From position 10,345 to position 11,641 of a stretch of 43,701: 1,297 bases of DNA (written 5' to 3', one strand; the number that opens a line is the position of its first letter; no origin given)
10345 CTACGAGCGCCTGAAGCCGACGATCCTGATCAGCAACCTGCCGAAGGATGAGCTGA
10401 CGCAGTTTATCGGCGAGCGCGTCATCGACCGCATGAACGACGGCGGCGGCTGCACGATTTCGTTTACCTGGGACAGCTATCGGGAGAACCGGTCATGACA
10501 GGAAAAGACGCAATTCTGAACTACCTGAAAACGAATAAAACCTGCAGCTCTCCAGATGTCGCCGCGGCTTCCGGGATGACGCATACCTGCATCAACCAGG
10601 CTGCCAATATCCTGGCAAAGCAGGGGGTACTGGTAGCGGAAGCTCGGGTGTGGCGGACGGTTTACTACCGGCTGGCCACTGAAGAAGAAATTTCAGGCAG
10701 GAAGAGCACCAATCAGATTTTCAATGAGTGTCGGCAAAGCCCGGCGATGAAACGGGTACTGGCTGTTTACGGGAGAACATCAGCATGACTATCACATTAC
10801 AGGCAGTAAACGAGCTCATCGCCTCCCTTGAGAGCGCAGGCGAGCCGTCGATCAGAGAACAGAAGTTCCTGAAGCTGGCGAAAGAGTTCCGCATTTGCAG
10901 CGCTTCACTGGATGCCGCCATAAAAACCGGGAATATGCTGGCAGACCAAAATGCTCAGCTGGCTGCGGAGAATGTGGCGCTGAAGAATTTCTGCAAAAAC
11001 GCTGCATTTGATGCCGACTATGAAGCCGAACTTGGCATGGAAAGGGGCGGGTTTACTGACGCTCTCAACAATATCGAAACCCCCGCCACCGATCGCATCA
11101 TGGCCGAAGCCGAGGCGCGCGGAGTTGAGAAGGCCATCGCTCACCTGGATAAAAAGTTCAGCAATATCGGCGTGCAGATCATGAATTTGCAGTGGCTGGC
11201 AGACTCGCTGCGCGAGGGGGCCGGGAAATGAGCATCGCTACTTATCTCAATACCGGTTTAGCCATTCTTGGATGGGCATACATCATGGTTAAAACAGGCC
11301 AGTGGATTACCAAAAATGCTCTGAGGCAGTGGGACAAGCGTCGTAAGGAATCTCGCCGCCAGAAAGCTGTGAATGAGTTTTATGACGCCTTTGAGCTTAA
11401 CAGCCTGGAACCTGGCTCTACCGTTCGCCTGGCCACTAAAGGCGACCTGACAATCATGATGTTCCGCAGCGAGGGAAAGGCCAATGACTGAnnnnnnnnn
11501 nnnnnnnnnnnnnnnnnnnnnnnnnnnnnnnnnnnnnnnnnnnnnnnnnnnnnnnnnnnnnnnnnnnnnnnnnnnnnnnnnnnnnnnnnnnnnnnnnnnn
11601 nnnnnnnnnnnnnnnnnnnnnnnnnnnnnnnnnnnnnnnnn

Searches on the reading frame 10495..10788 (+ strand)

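Call 10: search_protein_families(library=pfam, proteins=[window:10495-10788:+], max_evalue=0.01)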
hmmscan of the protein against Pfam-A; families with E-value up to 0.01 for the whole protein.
window:10495-10788:+ (97 aa): 1 family
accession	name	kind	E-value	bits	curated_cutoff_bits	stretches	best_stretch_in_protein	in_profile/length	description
PF12802.13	MarR_2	-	0.0026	18.3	27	1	7-49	10-53/61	MarR family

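Call 11: search_protein_families(library=phrogs, proteins=[window:10495-10788:+], max_evalue=0.001)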
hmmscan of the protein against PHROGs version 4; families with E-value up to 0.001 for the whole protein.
window:10495-10788:+ (97 aa): 5 families
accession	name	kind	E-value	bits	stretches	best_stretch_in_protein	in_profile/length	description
phrog_142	-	moron, auxiliary metabolic gene and host takeover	5.4e-35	121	1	1-96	11-111/116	Ren-like exclusion protein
phrog_7054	-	unknown function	7.4e-21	75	1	1-57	1-57/57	-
phrog_1687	-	transcription regulation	5.8e-10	40.4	1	1-65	1-65/162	MarR family transcrition regulator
phrog_19053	-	unknown function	1.6e-07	32.2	1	6-57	163-214/246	-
phrog_633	-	transcription regulation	0.00029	22.3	1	1-72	1-73/111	transcriptional regulator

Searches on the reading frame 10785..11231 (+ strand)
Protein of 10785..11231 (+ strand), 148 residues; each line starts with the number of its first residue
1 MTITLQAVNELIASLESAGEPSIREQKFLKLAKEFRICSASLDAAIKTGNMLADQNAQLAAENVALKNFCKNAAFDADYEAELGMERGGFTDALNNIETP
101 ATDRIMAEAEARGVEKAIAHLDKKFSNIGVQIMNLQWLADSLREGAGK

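Call 10: search_protein_families(library=pfam, proteins=[window:10785-11231:+], max_evalue=0.01)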
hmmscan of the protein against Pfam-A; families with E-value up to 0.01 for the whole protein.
window:10785-11231:+ (148 aa): 0 families

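Call 11: search_protein_families(library=phrogs, proteins=[window:10785-11231:+], max_evalue=0.001)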
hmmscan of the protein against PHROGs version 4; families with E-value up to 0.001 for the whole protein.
window:10785-11231:+ (148 aa): 4 families
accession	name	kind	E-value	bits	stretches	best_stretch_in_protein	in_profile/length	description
phrog_492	-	unknown function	2.3e-28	100.7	1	1-146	10-175/195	-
phrog_14548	-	unknown function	1.9e-15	58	1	43-112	60-128/378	-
phrog_614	-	unknown function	1.7e-13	51.7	1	47-125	83-151/214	-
phrog_368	-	unknown function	4.9e-09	37.5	1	11-123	73-196/239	-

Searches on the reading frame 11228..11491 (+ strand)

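Call 11: search_protein_families(library=phrogs, proteins=[window:11228-11491:+], max_evalue=0.001)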
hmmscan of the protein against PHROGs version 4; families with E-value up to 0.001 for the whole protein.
window:11228-11491:+ (87 aa): 3 families
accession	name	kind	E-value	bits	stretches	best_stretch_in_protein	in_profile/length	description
phrog_667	-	unknown function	1.8e-38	131.4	1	1-85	7-91/94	-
phrog_29388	-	unknown function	1.7e-15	58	1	32-85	6-59/62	-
phrog_16281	-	unknown function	5.5e-08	33.4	1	46-80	14-48/55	-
